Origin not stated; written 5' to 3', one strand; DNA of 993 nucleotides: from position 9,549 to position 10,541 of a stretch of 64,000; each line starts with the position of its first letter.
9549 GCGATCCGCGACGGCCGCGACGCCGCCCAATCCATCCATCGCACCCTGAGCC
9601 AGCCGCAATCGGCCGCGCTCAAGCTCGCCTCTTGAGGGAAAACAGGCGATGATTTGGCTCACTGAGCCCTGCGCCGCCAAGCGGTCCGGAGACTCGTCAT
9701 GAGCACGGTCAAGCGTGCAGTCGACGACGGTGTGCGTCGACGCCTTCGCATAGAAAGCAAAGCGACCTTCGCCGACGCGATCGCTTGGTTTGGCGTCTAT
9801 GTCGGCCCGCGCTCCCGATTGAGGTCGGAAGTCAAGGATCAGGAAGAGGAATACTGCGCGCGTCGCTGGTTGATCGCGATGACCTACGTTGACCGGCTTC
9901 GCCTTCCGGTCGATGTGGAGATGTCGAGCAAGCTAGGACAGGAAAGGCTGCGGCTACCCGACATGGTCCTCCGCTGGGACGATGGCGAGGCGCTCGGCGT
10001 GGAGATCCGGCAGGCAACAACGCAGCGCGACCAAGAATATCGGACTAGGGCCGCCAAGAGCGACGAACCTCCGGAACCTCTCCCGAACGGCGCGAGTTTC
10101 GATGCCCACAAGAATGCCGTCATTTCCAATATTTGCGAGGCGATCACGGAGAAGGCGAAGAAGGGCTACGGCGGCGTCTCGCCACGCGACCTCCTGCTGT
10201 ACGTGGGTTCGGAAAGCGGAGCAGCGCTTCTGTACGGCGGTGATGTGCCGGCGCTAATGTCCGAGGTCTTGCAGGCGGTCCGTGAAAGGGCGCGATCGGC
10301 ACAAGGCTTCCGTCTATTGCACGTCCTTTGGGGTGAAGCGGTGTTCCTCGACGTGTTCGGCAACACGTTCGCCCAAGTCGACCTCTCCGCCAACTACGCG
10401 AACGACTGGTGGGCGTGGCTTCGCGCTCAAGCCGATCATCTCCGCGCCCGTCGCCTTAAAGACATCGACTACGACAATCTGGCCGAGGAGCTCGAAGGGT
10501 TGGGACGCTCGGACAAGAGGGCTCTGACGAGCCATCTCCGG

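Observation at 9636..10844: Lower-GC gene for an unassigned domain fused to DUF29, inserted between gltD and gltB and overlapping the gltB start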

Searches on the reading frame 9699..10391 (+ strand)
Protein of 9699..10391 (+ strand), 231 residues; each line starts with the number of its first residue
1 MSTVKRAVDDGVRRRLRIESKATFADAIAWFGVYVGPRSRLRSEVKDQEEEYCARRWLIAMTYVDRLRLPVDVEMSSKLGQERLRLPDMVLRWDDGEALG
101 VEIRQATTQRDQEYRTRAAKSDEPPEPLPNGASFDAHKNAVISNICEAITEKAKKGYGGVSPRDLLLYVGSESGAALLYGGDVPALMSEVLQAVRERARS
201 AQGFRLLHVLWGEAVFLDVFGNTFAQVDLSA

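Call 40: predict_structure(alignment_id=A2)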
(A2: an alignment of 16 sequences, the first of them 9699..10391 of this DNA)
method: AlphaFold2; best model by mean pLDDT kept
length: 231 residues; sequences in the alignment: 16
mean_pLDDT: 84.4   pTM: 0.84
mean pLDDT of the five models: 84.4, 82.7, 82.3, 82.1, 80.9
residues with pLDDT >= 90: 118; 70-90: 74; 50-70: 32; < 50: 7
segments of 3 or more residues with pLDDT < 50: 1-6
pLDDT, mean of each block of 10 residues (from residue 1): 54 94 93 66 79 95 97 94 93 97 89 76 67 80 92 84 92 56 82 86 90 92 91 78
secondary structure, 60 per line:
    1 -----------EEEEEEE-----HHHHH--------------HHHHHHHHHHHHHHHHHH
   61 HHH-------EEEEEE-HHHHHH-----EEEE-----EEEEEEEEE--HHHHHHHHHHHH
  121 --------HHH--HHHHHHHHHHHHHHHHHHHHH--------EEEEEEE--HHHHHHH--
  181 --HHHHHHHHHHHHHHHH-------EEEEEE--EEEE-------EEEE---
elements in order: E12-18 H24-28 H43-63 E71-76 H78-83 E89-92 E98-106 H109-120 H134-154 E163-169 H172-178 H183-198 E206-211 E214-217 E225-228
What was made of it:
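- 9699..10391 (+): N-domain (aa 1-231): an unnamed alpha/beta family with PD-(D/E)xK-like topology. AF2 model with pLDDT 84.4 and pTM 0.84, and its secondary-structure order (call 40).
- On PD-(D/E)xK nuclease superfamily: In the AF2 N-domain model (pLDDT 84.4, pTM 0.84), the order is H43-63 (E50), E71-76, E89-92 (preceded by P87-D88), E98-106 (E102), helices, then E163-169 (Y168) (call 40).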

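Call 43: search_protein_representatives(alignment_id=A2)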
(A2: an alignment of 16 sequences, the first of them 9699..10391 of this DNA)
Query: 16 sequences, 227 profile positions. Proteins with E-value up to 0.001 (for the whole library): 1049; up to 1e-10: 412; up to 1e-30: 72. The best 150 are listed.
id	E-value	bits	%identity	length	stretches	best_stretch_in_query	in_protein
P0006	2.3e-82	292.0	-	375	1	2-227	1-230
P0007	7.7e-80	283.8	-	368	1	1-225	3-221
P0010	5.9e-77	274.3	-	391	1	1-227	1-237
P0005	5.3e-71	254.9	-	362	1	1-227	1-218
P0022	8.3e-69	247.7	-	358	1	1-227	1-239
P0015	1.3e-68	247.1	-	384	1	3-225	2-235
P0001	3.7e-67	242.3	-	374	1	2-227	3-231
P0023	1.6e-66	240.2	-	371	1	2-227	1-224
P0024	3.9e-66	239.0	-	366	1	7-226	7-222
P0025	1.3e-64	233.9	-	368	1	1-226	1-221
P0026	3.7e-64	232.5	-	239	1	4-226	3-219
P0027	1.5e-63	230.5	-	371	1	3-226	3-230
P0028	1.6e-63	230.4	-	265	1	1-226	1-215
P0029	1.8e-63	230.3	-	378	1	3-225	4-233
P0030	2.4e-63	229.8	-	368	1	1-226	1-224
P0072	8.2e-36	139.8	-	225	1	30-221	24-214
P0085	6.2e-31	123.8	-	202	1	24-212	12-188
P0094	4.9e-28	114.3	-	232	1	8-220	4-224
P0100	3.2e-26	108.4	-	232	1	20-220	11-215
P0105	5.7e-26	107.6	-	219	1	14-220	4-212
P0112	1.1e-24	103.4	-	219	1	9-221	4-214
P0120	1.3e-23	99.9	-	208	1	19-220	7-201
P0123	3.3e-23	98.5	-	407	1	17-218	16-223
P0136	4.1e-22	94.9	-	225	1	12-219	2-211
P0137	4.3e-22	94.9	-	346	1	14-220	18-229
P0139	6.5e-22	94.3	-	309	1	34-219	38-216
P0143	1.5e-21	93.1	-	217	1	17-218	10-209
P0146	4.3e-21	91.6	-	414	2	8-108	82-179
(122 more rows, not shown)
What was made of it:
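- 9699..10391 (+): 1049 representatives at E<1e-3 (call 43).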

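Call 44: search_protein_families(library=pfam, proteins=[P0094, P0100, P0105, P0112, P0120, P0136, P0123, P0146, P0137, P0139], max_evalue=0.1)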
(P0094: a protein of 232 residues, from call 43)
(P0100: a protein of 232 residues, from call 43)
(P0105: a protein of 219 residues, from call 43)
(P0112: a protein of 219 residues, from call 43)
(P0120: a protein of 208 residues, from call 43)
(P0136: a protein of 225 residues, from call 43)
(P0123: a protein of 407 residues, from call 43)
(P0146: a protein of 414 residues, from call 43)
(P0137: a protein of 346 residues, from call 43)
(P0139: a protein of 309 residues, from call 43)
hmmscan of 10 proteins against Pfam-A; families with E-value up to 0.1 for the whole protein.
P0094 (232 aa): 0 families

P0100 (232 aa): 0 families

P0105 (219 aa): 0 families

P0112 (219 aa): 0 families

P0120 (208 aa): 1 family
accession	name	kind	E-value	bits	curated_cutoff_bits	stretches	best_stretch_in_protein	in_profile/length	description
PF14857.11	TMEM151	-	0.029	13.7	27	0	32-99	246-314/428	TMEM151 family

P0136 (225 aa): 0 families

P0123 (407 aa): 1 family
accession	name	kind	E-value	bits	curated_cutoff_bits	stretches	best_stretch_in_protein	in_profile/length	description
PF08843.17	AbiEii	-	0.00053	20.4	22.5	1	309-389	98-190/238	Nucleotidyl transferase AbiEii toxin, Type IV TA system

P0146 (414 aa): 1 family
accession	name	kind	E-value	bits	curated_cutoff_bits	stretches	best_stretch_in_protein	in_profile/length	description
PF01724.21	DUF29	-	6.8e-41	140.2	22.5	1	265-390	2-128/138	Domain of unknown function DUF29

P0137 (346 aa): 2 families
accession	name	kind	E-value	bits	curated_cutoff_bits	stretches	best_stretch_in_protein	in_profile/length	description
PF01909.29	NTP_transf_2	-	1.8e-11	44.7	21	1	260-339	7-90/93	Nucleotidyltransferase domain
PF18765.7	Polbeta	-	5.9e-07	30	26.9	1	257-340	2-85/93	Polymerase beta, Nucleotidyltransferase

P0139 (309 aa): 0 families
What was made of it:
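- Some are fused to NTP_transf_2 or to a weak AbiEii match (call 44).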

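Call 45: fold_search(model_id=the predicted structure, library=pdb)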
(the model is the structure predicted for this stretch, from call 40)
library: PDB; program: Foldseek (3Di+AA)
matches with E <= 10: 463; with E <= 0.001: 0
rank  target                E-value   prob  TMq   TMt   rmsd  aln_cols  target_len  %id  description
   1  2abs                  5.3e-02  0.18  0.21  0.16  18.3       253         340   11  Crystal structure of T. gondii adenosine kinase complexed with AMP-PCP (released 2006-01-24)
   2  5trc_B                6.0e-02  0.38  0.25  0.17   8.4       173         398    9  Crystal structure of phosphorylated AC3-AC5 domains of yeast acetyl-CoA carboxylase (released 2016-12-07)
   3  1wtd_B                6.0e-02  0.28  0.23  0.20  14.2       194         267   11  Crystal structure of type II restrcition endonuclease, EcoO109I DNA-free form (released 2004-12-14)
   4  7lw8_A                2.6e-01  0.04  0.11  0.10  21.4       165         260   13  Human Exonuclease 5 crystal structure in complex with a ssDNA (released 2021-07-14)
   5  1lij                  2.7e-01  0.08  0.20  0.16  17.4       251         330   10  STRUCTURE OF T. GONDII ADENOSINE KINASE BOUND TO PRODRUG 2 7-IODOTUBERCIDIN AND AMP-PCP (released 2002-05-15)
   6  9uoo                  3.1e-01  0.18  0.20  0.16  10.4       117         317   14  Klebsiella pneumoniae RecA (released 2026-02-18)
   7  7lw7                  3.3e-01  0.03  0.11  0.10  20.8       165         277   13  Human Exonuclease 5 crystal structure (released 2021-07-14)
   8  1vk4                  3.5e-01  0.20  0.14  0.12   8.1        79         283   13  Crystal structure of PfkB Carbohydrate kinase (TM0415) from Thermotoga maritima at 1.91 A resolution (released 2004-05-04)
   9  9sw0_B                3.7e-01  0.08  0.18  0.15  14.6       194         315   10  XRCC3-RAD51C-RAD51D-XRCC2 (XRCC3 complex) capping a RAD51 filament on a D-loop intermediate (released 2025-11-12)
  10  5trc_A                3.7e-01  0.07  0.20  0.13  15.8       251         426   10  Crystal structure of phosphorylated AC3-AC5 domains of yeast acetyl-CoA carboxylase (released 2016-12-07)
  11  7lwa_A                3.7e-01  0.04  0.11  0.10  21.1       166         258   13  Human Exonuclease 5 crystal structure (T88E) in complex with ssDNA and Mg (released 2021-07-14)
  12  5kdd_B                3.9e-01  0.14  0.22  0.23  12.7       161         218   12  Apo-structure of humanised RadA-mutant humRadA22 (released 2016-10-19)
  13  5cs4_B                3.9e-01  0.08  0.17  0.12  10.4       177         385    8  Crystal structure of domains AC3-AC5 of yeast acetyl-CoA carboxylase (released 2015-10-28)
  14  8xl1_A                4.1e-01  0.23  0.28  0.06   8.3       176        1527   10  Core region of the human acetyl-CoA carboxylase 1 filament in complex with acetyl-CoA (ACC1-inact) (released 2024-10-23)
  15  6bwh_C                4.1e-01  0.08  0.15  0.16  12.5       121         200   16  Crystal structure of Mycoibacterium tuberculosis Rv2983 in complex with PEP (released 2018-12-19)
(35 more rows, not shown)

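Call 46: fold_search(model_id=the predicted structure, library=viral)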
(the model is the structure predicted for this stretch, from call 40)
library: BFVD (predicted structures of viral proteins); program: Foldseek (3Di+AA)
matches with E <= 10: 538; with E <= 0.001: 0
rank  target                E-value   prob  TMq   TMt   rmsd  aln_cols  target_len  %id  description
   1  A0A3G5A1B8            2.4e-02  0.93  0.27  0.29   5.2       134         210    9  Uncharacterized protein [Harvfovirus sp.]
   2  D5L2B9                2.7e-02  0.75  0.24  0.28   6.8       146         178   15  Restriction endonuclease type IV Mrr domain-containing protein [uncultured virus]
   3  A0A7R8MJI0            2.7e-02  0.21  0.16  0.11  20.4       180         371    9  Virion structural protein [Klebsiella phage vB_KvM-Eowyn]
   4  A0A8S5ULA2            5.0e-02  0.44  0.23  0.35  10.8       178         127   11  Nuclease [Siphoviridae sp. ctICF6]
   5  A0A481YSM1            5.6e-02  0.12  0.13  0.06  13.4       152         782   11  Uncharacterized protein [Marseillevirus LCMAC102]
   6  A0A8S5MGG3            5.9e-02  0.13  0.18  0.19  16.8       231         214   11  Holliday junction resolvase RecU [Siphoviridae sp. ctGFb30]
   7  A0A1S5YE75            6.3e-02  0.13  0.14  0.08  20.1       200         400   16  ALK-EXO [Betabaculovirus altermyunipunctae]
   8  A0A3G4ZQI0            7.1e-02  0.33  0.19  0.24   7.6       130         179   13  Uncharacterized protein [Terrestrivirus sp.]
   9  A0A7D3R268            8.0e-02  0.54  0.29  0.38   6.2       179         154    9  Uncharacterized protein [Fadolivirus FV1/VV64]
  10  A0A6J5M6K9            1.0e-01  0.21  0.21  0.19  16.1       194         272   11  COG5377 Phage-related protein, predicted endonuclease (Fragment) [uncultured Caudovirales phage]
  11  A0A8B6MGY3            1.0e-01  0.20  0.18  0.10  17.6       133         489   16  (no name in the UniProt tables at hand)
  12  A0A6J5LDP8            1.0e-01  0.15  0.23  0.13  15.9       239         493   11  Uncharacterized protein [uncultured Caudovirales phage]
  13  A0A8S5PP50            1.1e-01  0.16  0.17  0.10  13.0       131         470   10  Uncharacterized protein [Myoviridae sp. ctwwN25]
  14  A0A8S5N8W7            1.3e-01  0.28  0.18  0.33  14.5        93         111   13  Nuclease [Siphoviridae sp. ctuaf34]
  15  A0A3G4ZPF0            1.5e-01  0.16  0.21  0.12  10.3       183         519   12  Uncharacterized protein [Terrestrivirus sp.]
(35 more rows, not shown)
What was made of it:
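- On PD-(D/E)xK nuclease superfamily: Best Foldseek hits are EcoO109I at E=0.06 and a BFVD Mrr-domain protein at E=0.027 with probability 0.75, with TM 0.2-0.3 (calls 45, 46).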

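Call 50: list_cluster_members(proteins=[P0094, P0100, P0105, P0112, P0120, P0136, P0137, P0123, P0139, P0143])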
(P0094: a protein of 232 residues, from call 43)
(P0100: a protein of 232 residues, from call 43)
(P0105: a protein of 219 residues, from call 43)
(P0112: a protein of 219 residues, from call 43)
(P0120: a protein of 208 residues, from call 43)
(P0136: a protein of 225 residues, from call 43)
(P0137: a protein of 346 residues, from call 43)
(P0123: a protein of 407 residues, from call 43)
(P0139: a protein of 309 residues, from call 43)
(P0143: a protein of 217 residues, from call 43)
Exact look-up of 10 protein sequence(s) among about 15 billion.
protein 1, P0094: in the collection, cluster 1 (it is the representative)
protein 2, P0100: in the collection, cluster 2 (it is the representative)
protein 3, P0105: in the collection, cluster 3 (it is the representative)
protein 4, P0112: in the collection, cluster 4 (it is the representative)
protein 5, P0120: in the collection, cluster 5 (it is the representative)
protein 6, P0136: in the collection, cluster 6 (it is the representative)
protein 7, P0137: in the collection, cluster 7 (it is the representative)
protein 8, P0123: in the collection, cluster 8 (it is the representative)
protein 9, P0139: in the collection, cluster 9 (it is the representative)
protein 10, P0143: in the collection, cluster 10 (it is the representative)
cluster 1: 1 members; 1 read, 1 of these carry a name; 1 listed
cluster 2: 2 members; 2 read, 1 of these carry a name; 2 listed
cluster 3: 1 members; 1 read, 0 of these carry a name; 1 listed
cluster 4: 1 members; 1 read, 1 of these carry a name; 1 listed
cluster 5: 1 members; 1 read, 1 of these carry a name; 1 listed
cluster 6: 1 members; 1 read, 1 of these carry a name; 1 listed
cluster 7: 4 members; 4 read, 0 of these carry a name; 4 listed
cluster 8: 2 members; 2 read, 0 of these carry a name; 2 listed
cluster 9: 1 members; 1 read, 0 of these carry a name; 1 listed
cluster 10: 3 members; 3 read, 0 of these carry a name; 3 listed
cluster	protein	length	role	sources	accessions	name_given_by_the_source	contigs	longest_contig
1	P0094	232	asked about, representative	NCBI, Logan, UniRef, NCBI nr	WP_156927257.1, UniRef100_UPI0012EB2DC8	hypothetical protein [Azospirillum halopraeferens] | hypothetical protein n=1 Tax=Azospirillum halopraeferens TaxID=34010 RepID=UPI0012EB2DC8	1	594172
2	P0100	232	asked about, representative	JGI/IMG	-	hypothetical protein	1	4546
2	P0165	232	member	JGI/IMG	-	-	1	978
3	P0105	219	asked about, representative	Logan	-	-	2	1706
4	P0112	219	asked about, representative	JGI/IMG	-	hypothetical protein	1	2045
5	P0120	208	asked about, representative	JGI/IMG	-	hypothetical protein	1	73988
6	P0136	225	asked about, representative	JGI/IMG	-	hypothetical protein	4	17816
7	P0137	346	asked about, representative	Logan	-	-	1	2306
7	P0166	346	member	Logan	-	-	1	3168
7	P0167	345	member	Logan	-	-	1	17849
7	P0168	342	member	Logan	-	-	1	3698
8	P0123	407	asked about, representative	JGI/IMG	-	-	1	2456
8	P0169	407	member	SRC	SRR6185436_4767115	-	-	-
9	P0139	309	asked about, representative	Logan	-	-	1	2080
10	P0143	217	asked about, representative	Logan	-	-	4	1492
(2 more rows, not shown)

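Call 54: find_homologous_proteins(query=P0094, max_evalue=0.001)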
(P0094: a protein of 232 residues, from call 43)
Query P0094 (232 aa): 2 proteins with E <= 0.001 among 190 candidates.
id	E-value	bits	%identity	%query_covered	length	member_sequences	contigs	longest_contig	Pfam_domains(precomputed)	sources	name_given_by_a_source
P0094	6.5e-155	531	100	100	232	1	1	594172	-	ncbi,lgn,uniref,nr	ncbi:hypothetical protein [Azospirillum halopraeferens]|uniref:hypothetical protein n=1 Tax=Azospiri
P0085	4.0e-16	77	36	91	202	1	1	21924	-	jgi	jgi:hypothetical protein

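Call 56: find_encoding_contigs(protein=P0094, flank=7000, max_places=1)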
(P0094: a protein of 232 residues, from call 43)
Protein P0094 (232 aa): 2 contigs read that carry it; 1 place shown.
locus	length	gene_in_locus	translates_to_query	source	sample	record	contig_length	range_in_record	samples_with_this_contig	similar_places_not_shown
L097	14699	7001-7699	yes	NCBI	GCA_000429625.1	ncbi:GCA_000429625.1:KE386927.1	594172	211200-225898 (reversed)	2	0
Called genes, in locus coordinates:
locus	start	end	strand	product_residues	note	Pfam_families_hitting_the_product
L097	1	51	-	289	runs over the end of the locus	PF03968:LptD_N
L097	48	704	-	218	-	PF06835:LptC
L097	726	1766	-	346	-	PF01380:SIS, PF00571:CBS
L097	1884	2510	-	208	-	PF01612:DNA_pol_A_exo1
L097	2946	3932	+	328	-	PF01073:3Beta_HSD, PF01370:Epimerase, PF03435:Sacchrp_dh_NADP (weak), PF05368:NmrA, PF07993:NAD_binding_4 (faint), PF13460:NAD_binding_10, PF04321:RmlD_sub_bind (weak)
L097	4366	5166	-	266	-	PF02673:BacA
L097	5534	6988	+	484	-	PF14691:Fer4_20, PF00070:Pyr_redox (faint), PF07992:Pyr_redox_2, PF13450:NAD_binding_8, PF13738:Pyr_redox_3 (faint)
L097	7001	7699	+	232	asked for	-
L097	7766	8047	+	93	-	PF10387:DUF2442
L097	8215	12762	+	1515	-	PF00310:GATase_2, PF04898:Glu_syn_central, PF01645:Glu_synthase, PF01493:GXGXG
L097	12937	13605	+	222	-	PF02798:GST_N, PF13417:GST_N_3, PF13409:GST_N_2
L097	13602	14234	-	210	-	PF02798:GST_N, PF13417:GST_N_3, PF13409:GST_N_2, PF00043:GST_C, PF14497:GST_C_3 (weak), PF13410:GST_C_2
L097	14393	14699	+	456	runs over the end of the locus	PF00202:Aminotran_3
